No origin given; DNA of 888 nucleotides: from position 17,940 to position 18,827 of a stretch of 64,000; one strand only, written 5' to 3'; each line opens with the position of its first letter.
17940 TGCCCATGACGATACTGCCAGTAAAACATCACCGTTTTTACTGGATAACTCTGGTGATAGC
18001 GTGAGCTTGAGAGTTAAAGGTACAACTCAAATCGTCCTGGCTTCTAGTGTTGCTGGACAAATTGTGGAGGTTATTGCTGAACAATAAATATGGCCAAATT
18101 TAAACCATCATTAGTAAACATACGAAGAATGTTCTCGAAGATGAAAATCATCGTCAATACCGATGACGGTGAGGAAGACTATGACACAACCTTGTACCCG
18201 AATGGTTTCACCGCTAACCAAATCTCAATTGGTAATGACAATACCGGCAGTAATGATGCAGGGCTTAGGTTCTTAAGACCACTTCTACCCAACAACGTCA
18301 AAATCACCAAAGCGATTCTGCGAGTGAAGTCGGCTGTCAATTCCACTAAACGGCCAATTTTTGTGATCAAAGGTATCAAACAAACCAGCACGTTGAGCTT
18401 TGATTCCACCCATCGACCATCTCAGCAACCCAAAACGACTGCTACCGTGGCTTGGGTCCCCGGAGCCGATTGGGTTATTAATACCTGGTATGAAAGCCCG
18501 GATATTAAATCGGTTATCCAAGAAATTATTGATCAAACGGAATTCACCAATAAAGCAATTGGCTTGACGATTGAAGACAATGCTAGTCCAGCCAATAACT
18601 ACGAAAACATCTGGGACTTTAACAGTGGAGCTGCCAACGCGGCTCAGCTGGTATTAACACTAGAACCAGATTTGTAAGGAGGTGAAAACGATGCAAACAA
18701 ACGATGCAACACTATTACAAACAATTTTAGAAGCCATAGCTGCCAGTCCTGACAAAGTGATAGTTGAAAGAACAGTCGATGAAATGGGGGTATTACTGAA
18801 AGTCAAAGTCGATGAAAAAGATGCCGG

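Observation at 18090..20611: An unknown ~190-aa domain is present three times, once alone and twice fused to a PGRP-type amidase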

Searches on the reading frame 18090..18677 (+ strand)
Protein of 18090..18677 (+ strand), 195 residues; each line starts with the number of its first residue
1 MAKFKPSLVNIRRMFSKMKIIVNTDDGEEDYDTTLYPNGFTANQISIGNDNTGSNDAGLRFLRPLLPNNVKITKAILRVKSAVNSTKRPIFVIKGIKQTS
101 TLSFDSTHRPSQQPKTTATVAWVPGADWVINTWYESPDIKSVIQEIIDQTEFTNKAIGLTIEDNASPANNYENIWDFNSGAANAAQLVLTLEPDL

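Call 4: search_protein_families(library=pfam, proteins=[window:18090-18677:+], max_evalue=0.1)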
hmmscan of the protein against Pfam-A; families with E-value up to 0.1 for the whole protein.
window:18090-18677:+ (195 aa): 0 families

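Call 5: search_protein_families(library=phrogs, proteins=[window:18090-18677:+], max_evalue=0.01)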
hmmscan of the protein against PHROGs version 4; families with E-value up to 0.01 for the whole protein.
window:18090-18677:+ (195 aa): 0 families

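Call 6: search_protein_families(library=ncbifam, proteins=[window:18090-18677:+], max_evalue=0.1)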
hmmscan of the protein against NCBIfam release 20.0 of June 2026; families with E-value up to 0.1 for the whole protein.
window:18090-18677:+ (195 aa): 1 family
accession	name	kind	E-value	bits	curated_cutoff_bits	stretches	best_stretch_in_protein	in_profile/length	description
NF033679.1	DNRLRE_dom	domain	6.3e-06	26.3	34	1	36-190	9-164/164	DNRLRE domain-containing protein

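Call 8: search_solved_structures(query=window:18090-18677:+, max_evalue=10)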
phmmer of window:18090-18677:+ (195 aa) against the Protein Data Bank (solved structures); distinct sequences matched with E-value up to 10: 3.
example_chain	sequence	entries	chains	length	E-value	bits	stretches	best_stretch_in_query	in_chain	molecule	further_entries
8f70_A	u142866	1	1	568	0.011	18.9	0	17-70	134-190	T18.1 Major pilin backbone protein T-antigen,Major pilin backbone protein T-antigen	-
4ex4_A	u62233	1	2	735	1.1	12.4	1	93-153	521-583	Malate synthase G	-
3lwt_X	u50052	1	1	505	1.2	12.2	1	139-185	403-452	Phosphoinositide phosphatase SAC1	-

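Call 10: search_dna_similar(query=window:18090-18677:+, collection=phages, mode=protein, max_rows=30, max_evalue=0.001)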
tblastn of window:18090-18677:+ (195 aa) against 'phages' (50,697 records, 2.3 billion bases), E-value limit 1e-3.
No match.

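Call 11: find_homologous_proteins(query=window:18090-18677:+, max_evalue=0.001)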
Query window:18090-18677:+ (195 aa): 48 proteins with E <= 0.001 among 142 candidates.
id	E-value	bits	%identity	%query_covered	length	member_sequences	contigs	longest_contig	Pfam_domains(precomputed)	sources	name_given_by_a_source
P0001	5.5e-120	416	95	100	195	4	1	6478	-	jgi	jgi:hypothetical protein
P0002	2.0e-119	414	95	100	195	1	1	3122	-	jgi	-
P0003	5.6e-113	393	88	100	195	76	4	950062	-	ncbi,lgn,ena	-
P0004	1.5e-112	392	88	100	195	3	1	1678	-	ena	-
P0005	1.0e-111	389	96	93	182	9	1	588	-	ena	-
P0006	4.3e-111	387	88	100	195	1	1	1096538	-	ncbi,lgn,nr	ncbi:MAG: hypothetical protein PHQ59_01835 [Candidatus Daviesbacteria bacterium]|nr:hypothetical pro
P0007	1.4e-110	385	96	93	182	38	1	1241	-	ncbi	-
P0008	1.4e-109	382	95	93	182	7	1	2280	-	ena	-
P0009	7.7e-109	380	86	100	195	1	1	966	-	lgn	-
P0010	7.4e-106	370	84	100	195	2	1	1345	-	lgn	-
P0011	1.6e-104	366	82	100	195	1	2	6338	-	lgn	-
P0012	6.1e-103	360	84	100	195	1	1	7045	-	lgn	-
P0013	5.2e-101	354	82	100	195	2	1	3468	-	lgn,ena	-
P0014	9.4e-100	350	80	100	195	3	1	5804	-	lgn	-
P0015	1.1e-98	347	80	100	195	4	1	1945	-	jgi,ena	-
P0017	6.3e-87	308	70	100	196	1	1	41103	-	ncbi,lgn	-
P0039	7.3e-73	262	64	99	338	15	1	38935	PF10983.14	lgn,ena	-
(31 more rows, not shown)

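Call 19: search_protein_families(library=ncbifam, alignment_id=A1, max_evalue=0.01)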
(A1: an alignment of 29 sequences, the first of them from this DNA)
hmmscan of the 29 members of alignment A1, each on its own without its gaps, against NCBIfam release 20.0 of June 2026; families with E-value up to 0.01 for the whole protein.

A. member 1, seq(195 aa): 1 family
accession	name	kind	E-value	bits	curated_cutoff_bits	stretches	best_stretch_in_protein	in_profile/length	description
NF033679.1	DNRLRE_dom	domain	6.3e-06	26.3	34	1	36-190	9-164/164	DNRLRE domain-containing protein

B. families by the number of members that match (of 29 scanned): 1 family
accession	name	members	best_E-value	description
NF033679.1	DNRLRE_dom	10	1.7e-07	DNRLRE domain-containing protein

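Call 20: search_protein_families(library=pfam, alignment_id=A1, max_evalue=1)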
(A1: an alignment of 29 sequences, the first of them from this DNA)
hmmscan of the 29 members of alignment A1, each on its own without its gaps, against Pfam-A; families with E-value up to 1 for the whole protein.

A. member 1, seq(195 aa): 0 families

B. families by the number of members that match (of 29 scanned): 6 families
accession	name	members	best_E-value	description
PF24517.2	CBM96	1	0.00012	Carbohydrate-binding module family 96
PF05524.18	PEP-utilisers_N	1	0.0059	PEP-utilising enzyme, N-terminal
PF01435.24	Peptidase_M48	1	0.063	Peptidase family M48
PF22641.2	TiaS_TCKD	1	0.16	TiaS TCKD domain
PF23768.1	DUF7167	1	0.21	Domain of unknown function (DUF7167)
PF17141.9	DUF5114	1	0.38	Domain of unknown function (DUF5114)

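Call 24: predict_structure(alignment_id=A1)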
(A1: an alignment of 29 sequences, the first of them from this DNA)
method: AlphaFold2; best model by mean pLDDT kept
length: 195 residues; sequences in the alignment: 29
mean_pLDDT: 92.9   pTM: 0.88
mean pLDDT of the five models: 92.9, 92.8, 92.2, 89.4, 88.2
residues with pLDDT >= 90: 152; 70-90: 36; 50-70: 7; < 50: 0
segments of 3 or more residues with pLDDT < 50: none
pLDDT, mean of each block of 10 residues (from residue 1): 71 84 92 90 94 97 87 97 98 95 92 97 97 98 95 93 98 96 96 83
secondary structure, 60 per line:
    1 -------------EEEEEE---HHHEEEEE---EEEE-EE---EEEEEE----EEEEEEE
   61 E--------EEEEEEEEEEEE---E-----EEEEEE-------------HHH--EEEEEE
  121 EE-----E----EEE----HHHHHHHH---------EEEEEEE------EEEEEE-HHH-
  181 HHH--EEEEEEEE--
elements in order: E14-19 E26-30 E34-37 E44-49 E54-61 E70-81 E91-96 E115-122 E133-135 H140-147 E157-163 E170-175 E186-193

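Call 26: search_protein_representatives(alignment_id=A1)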
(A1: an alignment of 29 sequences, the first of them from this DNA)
Query: 29 sequences, 188 profile positions. Proteins with E-value up to 0.001 (for the whole library): 18739; up to 1e-10: 14084; up to 1e-30: 2210. The best 150 are listed.
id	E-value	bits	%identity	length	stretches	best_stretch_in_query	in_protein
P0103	1.3e-194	657.5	-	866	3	2-186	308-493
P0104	2.4e-168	571.8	-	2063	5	6-182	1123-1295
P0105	2.0e-165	562.3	-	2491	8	5-186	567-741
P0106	3.4e-162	551.7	-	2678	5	7-164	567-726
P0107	4.5e-162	551.3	-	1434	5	4-183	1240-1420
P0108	5.5e-152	518.5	-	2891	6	12-161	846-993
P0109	8.2e-152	517.9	-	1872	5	5-184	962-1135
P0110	1.6e-147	503.9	-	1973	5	9-159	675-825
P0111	7.1e-146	498.5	-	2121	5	6-183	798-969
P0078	6.0e-145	495.5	-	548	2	2-187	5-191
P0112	6.2e-143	488.9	-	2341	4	5-185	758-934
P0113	9.2e-142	485.1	-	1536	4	3-185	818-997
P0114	2.3e-141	483.8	-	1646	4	4-165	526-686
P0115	1.0e-138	475.2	-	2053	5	4-181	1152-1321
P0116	7.5e-135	462.6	-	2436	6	7-184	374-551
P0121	3.5e-128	440.8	-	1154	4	7-185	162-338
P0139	9.0e-119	410.2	-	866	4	5-183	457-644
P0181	5.8e-98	342.3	-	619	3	6-160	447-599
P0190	3.0e-96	336.7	-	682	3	6-161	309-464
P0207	9.7e-95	331.8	-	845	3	7-160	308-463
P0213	4.6e-94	329.6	-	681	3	11-185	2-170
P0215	2.9e-93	327.0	-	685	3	4-164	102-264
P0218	5.1e-93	326.2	-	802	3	3-187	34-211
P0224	2.7e-92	323.8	-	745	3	7-157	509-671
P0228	5.7e-92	322.8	-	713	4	42-185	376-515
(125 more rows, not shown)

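Call 27: search_protein_families(library=pfam, proteins=[P0103, P0139, P0181, P0190, P0213, P0215, P0228, P0224, P0218, P0207], max_evalue=0.001)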
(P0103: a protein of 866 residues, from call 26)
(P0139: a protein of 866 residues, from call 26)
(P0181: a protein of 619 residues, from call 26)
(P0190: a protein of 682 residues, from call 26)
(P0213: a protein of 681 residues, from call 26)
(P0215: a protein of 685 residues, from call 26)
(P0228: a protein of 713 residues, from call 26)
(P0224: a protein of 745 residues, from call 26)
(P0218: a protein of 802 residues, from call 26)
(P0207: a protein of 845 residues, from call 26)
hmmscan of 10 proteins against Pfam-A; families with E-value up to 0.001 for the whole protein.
P0103 (866 aa): 1 family
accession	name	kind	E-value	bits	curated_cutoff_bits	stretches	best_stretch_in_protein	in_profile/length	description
PF01510.30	Amidase_2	-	3.7e-19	69.8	26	1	718-849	3-130/131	N-acetylmuramoyl-L-alanine amidase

P0139 (866 aa): 0 families

P0181 (619 aa): 2 families
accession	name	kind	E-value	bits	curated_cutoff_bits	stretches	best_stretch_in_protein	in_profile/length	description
PF17963.7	Big_9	-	1.4e-06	29.5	23.6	1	7-77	19-88/89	Bacterial Ig domain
PF17892.7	Cadherin_5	-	0.00095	19.4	26.5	0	13-64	30-81/98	Cadherin-like domain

P0190 (682 aa): 4 families
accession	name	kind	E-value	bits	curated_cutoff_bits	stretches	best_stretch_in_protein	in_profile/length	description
PF22352.2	K319L-like_PKD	-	6e-12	45.8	27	1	219-302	1-84/84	K319L-like, PKD domain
PF00801.26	PKD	-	1e-06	29.1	23.5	1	223-302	9-80/80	PKD domain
PF09885.14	DUF2112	-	0.00037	20.9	25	0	327-362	37-69/143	Uncharacterized protein conserved in archaea (DUF2112)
PF18911.6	PKD_4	-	0.00044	20.7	27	0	212-302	1-83/85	PKD domain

P0213 (681 aa): 0 families

P0215 (685 aa): 1 family
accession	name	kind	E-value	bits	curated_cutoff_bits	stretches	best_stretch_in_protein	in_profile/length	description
PF13385.13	Laminin_G_3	-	9.8e-06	26.2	27.6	1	2-59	95-151/151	Concanavalin A-like lectin/glucanases superfamily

P0228 (713 aa): 1 family
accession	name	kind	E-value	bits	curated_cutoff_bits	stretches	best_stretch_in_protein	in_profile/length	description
PF13519.12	VWA_2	-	3.9e-05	24.7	27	1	47-102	1-48/107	von Willebrand factor type A domain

P0224 (745 aa): 1 family
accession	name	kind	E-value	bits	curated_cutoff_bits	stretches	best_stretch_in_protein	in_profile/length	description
PF13519.12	VWA_2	-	8.3e-08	33.3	27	1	43-90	1-47/107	von Willebrand factor type A domain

P0218 (802 aa): 10 families
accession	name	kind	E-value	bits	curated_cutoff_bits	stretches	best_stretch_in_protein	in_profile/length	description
PF16403.11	Bact_surface_Ig-like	-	5.1e-37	126.2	27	2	420-491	1-71/71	Bacterial surface protein, Ig-like domain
PF02494.22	HYR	-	6e-09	36.6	21.7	1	414-487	2-77/81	HYR domain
PF23237.1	HYR_4C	-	7.9e-07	29.6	27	0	441-485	23-67/73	HYR-like domain with 4 cysteines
PF18981.6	InlK_D3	-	3.8e-06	27.3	25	0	724-757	42-75/75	Internalin K domain (D3/D4)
PF15418.12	DUF4625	-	2.3e-05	25.1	27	0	452-490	94-129/131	Domain of unknown function (DUF4625)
PF06510.16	DUF1102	-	6.3e-05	23.6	22.2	0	27-86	65-125/141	Protein of unknown function (DUF1102)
PF00801.26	PKD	-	7.8e-05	23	23.5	0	458-487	48-77/80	PKD domain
PF19077.6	Big_13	-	0.00018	22.3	27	0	460-486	68-94/102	Bacterial Ig-like domain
PF00028.23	Cadherin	-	0.00088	20.1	28.8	0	443-487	45-86/93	Cadherin domain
PF12245.14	Big_3_2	-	0.00091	19.8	23.3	0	435-489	60-118/122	Bacterial Ig-like domain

P0207 (845 aa): 2 families
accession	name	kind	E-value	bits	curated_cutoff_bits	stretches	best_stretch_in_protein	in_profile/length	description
PF00149.33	Metallophos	-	1.2e-09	39.4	21.5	1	60-240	29-191/191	Calcineurin-like phosphoesterase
PF12850.12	Metallophos_2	-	7.7e-05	23.2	27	1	227-273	105-151/154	Calcineurin-like phosphoesterase superfamily domain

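Call 30: find_encoding_contigs(protein=P0039, flank=10000, max_places=3)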
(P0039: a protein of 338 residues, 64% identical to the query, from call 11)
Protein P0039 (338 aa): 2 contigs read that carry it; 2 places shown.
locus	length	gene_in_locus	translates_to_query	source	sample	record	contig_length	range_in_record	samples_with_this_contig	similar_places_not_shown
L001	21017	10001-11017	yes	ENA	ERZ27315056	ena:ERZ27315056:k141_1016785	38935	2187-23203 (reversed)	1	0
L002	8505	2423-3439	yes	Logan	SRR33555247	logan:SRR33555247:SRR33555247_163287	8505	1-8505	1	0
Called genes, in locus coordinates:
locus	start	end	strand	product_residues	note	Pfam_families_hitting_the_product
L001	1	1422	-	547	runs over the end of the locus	PF00561:Abhydrolase_1, PF02230:Abhydrolase_2 (faint), PF12146:Hydrolase_4, PF12697:Abhydrolase_6, PF00535:Glycos_transf_2, PF13641:Glyco_tranf_2_3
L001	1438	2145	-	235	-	PF01255:Prenyltransf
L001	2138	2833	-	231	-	PF02463:SMC_N (faint), PF00005:ABC_tran, PF13304:AAA_21 (faint)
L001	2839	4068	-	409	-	PF12704:MacB_PCD, PF02687:FtsX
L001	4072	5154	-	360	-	PF25917:BSH_RND, PF25990:Beta-barrel_YknX, PF26002:Beta-barrel_AprE (weak), PF25967:RND-MFP_C (faint), PF25975:CzcB_C (weak), PF25989:YknX_C (weak)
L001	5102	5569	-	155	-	PF22381:Staph_reg_Sar_Rot, PF12802:MarR_2, PF01047:MarR, PF13463:HTH_27 (faint)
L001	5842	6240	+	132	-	-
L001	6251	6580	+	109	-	-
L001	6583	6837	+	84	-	-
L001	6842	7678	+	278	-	-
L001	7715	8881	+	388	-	PF17236:SU10_MCP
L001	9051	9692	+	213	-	PF02037:SAP (weak)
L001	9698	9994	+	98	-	-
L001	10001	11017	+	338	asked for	PF10983:DUF2793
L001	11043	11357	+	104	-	PF13083:KH_KhpA-B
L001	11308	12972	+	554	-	PF01510:Amidase_2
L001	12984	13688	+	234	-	-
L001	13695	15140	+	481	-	-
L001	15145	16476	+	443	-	-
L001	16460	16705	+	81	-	-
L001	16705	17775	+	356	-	-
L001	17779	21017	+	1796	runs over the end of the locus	PF18857:LPD38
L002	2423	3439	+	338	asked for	PF10983:DUF2793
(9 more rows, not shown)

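Call 34: search_protein_families(library=ncbifam, proteins=[P0103, P0139, P0181, P0190, P0213, P0215, P0228, P0224, P0218, P0207], max_evalue=0.01)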
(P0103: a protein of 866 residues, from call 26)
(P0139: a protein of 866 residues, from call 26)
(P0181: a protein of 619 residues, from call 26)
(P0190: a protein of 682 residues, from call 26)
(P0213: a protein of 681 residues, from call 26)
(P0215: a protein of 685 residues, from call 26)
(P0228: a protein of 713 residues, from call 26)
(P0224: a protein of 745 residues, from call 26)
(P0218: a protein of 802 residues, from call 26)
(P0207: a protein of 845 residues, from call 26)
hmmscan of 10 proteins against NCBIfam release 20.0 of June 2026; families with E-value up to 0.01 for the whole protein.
P0103 (866 aa): 1 family
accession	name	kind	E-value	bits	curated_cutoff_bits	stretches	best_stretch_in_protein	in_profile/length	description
NF033679.1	DNRLRE_dom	domain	1.4e-06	28.5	34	1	22-171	10-161/164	DNRLRE domain-containing protein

P0139 (866 aa): 0 families

P0181 (619 aa): 2 families
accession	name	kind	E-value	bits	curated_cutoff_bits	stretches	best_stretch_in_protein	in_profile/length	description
NF012211.1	tand_rpt_95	domain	4.2e-06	26.6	90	1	6-79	9-86/98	tandem-95 repeat protein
NF033679.1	DNRLRE_dom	domain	0.003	17.6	34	0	466-581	13-128/164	DNRLRE domain-containing protein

P0190 (682 aa): 2 families
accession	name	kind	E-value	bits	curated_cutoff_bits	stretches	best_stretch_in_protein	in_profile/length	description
NF041578.1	betaarabinsidaseHypBA2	equivalog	2.5e-19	68.3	3200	1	209-316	1039-1146/1709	beta-L-arabinobiosidase HypBA2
NF033679.1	DNRLRE_dom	domain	0.00023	21.3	34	0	335-479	20-163/164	DNRLRE domain-containing protein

P0213 (681 aa): 1 family
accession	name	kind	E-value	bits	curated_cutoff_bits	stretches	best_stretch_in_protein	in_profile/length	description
NF033761.1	gliding_GltJ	equivalog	0.0043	16.2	450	1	130-250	369-490/671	adventurous gliding motility protein GltJ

P0215 (685 aa): 2 families
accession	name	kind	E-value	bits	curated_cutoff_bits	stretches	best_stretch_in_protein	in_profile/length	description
NF033679.1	DNRLRE_dom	domain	1.1e-05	25.6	34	0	498-603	26-127/164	DNRLRE domain-containing protein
NF002963.0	PRK03634.1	equivalog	0.00089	18.4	170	0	435-485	69-119/274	rhamnulose-1-phosphate aldolase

P0228 (713 aa): 1 family
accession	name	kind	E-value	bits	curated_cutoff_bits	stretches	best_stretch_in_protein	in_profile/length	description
NF047506.1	VWA_BatB_Lepto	exception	0.0063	15.7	350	0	12-102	58-135/324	VWA domain-containing protein BatB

P0224 (745 aa): 2 families
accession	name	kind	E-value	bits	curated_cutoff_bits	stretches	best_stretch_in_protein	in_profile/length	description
NF033679.1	DNRLRE_dom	domain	9.5e-08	32.3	34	1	199-351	17-164/164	DNRLRE domain-containing protein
NF047506.1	VWA_BatB_Lepto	exception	0.00011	21.4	350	1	42-91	87-135/324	VWA domain-containing protein BatB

P0218 (802 aa): 4 families
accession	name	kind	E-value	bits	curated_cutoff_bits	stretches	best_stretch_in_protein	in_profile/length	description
NF047446.1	barrel_OmpL47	domain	7.6e-05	23.1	40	1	723-757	34-68/68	OmpL47-type beta-barrel domain-containing protein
NF012211.1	tand_rpt_95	domain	0.00024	21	90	0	440-492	39-85/98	tandem-95 repeat protein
NF033510.3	Ca_tandemer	repeat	0.0006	20.1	50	0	415-483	30-96/96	Ca2+-stabilized repeat-containing adhesin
NF033932.1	LapB_rpt_80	domain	0.0076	16.5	45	0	732-759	1-28/83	LapB repeat-containing protein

P0207 (845 aa): 1 family
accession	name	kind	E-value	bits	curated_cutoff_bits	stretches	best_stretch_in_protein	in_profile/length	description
TIGR03767.1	P_acnes_RR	hypoth_equivalog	6.2e-08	31.7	330.75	1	132-241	290-393/496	TIGR03767 family metallophosphoesterase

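Call 42: find_encoding_contigs(protein=P0017, flank=10000, max_places=2)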
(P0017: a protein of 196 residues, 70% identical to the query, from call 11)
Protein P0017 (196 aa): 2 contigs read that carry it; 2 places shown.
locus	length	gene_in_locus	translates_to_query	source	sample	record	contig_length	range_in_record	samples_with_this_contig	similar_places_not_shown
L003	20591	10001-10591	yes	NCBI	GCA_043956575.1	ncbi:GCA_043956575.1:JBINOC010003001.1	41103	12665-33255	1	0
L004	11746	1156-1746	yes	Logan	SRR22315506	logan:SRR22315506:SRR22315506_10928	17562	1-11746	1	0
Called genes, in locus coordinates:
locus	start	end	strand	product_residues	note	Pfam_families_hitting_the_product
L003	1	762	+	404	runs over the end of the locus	PF00266:Aminotran_5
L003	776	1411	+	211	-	PF01209:Ubie_methyltran, PF00398:RrnaAD (weak), PF13847:Methyltransf_31, PF08241:Methyltransf_11, PF08242:Methyltransf_12, PF13649:Methyltransf_25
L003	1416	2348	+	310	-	PF01323:DSBA, PF13462:Thioredoxin_4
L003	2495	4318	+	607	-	-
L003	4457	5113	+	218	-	PF00027:cNMP_binding, PF13545:HTH_Crp_2, PF00325:Crp (weak), PF13412:HTH_24 (weak)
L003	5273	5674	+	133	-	-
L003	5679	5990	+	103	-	-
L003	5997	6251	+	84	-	-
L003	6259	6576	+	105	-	-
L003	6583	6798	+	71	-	-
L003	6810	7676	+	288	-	-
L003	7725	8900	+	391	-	PF17236:SU10_MCP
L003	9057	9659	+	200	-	PF02037:SAP (weak)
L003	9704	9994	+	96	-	-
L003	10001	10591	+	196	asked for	-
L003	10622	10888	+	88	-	PF13083:KH_KhpA-B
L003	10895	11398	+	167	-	-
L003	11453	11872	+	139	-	-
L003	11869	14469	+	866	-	PF01510:Amidase_2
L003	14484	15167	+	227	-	-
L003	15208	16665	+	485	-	-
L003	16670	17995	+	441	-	-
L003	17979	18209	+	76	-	-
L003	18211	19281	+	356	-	-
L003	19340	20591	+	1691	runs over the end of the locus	PF08381:BRX (faint), PF18857:LPD38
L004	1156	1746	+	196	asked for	-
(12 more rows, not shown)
